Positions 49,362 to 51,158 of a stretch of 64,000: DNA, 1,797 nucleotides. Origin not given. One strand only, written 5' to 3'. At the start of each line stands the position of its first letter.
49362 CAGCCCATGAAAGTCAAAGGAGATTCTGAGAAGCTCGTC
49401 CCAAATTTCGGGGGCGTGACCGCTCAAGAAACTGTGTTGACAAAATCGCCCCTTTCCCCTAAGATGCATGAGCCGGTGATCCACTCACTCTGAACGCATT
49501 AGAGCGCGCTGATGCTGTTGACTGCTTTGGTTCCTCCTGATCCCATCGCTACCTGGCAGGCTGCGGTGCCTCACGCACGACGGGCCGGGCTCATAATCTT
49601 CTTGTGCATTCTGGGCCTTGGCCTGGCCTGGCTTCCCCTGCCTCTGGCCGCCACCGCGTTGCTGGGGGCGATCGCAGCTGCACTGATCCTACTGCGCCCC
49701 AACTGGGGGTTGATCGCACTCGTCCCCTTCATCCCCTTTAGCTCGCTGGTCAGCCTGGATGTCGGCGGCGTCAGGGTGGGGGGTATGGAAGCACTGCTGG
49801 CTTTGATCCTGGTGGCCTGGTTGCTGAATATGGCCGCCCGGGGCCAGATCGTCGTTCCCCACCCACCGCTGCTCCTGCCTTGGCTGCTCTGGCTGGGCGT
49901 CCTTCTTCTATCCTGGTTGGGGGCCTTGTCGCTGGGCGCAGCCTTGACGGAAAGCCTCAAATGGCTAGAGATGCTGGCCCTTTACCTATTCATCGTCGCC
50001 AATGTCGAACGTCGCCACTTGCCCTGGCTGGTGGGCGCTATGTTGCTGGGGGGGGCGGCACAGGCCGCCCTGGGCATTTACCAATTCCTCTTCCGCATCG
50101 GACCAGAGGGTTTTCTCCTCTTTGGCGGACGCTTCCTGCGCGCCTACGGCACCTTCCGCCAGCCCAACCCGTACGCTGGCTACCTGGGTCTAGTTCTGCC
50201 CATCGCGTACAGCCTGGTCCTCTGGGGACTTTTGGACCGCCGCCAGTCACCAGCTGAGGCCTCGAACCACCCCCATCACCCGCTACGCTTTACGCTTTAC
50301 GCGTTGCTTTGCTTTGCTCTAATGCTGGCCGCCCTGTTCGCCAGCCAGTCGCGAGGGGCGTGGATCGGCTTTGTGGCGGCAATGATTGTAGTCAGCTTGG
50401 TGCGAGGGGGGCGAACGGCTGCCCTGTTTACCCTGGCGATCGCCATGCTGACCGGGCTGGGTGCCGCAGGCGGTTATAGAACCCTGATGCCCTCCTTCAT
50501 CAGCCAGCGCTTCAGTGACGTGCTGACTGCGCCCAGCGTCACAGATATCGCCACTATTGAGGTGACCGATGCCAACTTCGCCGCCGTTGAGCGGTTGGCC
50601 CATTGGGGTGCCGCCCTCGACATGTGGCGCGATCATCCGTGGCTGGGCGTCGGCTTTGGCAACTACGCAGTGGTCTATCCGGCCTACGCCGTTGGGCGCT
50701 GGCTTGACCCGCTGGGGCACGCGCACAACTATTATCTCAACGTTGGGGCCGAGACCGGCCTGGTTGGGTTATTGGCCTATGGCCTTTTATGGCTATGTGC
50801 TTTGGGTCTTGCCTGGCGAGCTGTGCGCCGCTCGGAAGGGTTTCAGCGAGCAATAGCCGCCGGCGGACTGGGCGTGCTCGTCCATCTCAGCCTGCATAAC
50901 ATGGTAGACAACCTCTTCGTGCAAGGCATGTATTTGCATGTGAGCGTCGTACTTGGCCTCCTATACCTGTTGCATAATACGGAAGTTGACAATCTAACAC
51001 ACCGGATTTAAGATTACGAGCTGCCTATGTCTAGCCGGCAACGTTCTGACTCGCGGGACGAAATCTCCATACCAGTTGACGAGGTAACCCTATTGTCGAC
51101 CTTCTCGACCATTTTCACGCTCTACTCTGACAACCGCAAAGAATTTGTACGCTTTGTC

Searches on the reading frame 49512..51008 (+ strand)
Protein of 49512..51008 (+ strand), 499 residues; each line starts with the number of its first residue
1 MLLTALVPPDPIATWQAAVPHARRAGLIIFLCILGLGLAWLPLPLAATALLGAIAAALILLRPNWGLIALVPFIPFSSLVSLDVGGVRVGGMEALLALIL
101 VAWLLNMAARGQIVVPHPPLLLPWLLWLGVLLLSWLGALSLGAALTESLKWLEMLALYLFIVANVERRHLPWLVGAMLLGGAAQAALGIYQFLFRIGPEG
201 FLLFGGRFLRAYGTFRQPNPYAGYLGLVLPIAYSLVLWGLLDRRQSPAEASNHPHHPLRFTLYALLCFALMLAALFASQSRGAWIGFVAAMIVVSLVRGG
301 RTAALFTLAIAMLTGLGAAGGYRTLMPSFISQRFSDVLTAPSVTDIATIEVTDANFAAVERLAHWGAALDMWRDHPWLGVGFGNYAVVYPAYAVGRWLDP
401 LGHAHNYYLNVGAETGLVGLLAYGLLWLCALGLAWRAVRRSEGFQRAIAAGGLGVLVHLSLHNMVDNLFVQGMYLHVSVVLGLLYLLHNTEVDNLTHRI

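Call 70: search_protein_families(library=pfam, proteins=[window:49512-51008:+], max_evalue=0.000001)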
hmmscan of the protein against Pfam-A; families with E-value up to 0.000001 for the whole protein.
window:49512-51008:+ (499 aa): 1 family
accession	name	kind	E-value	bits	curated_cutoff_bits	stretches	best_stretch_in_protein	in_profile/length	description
PF04932.20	Wzy_C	-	5.5e-26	91.6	31.7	1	267-423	2-148/149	O-Antigen ligase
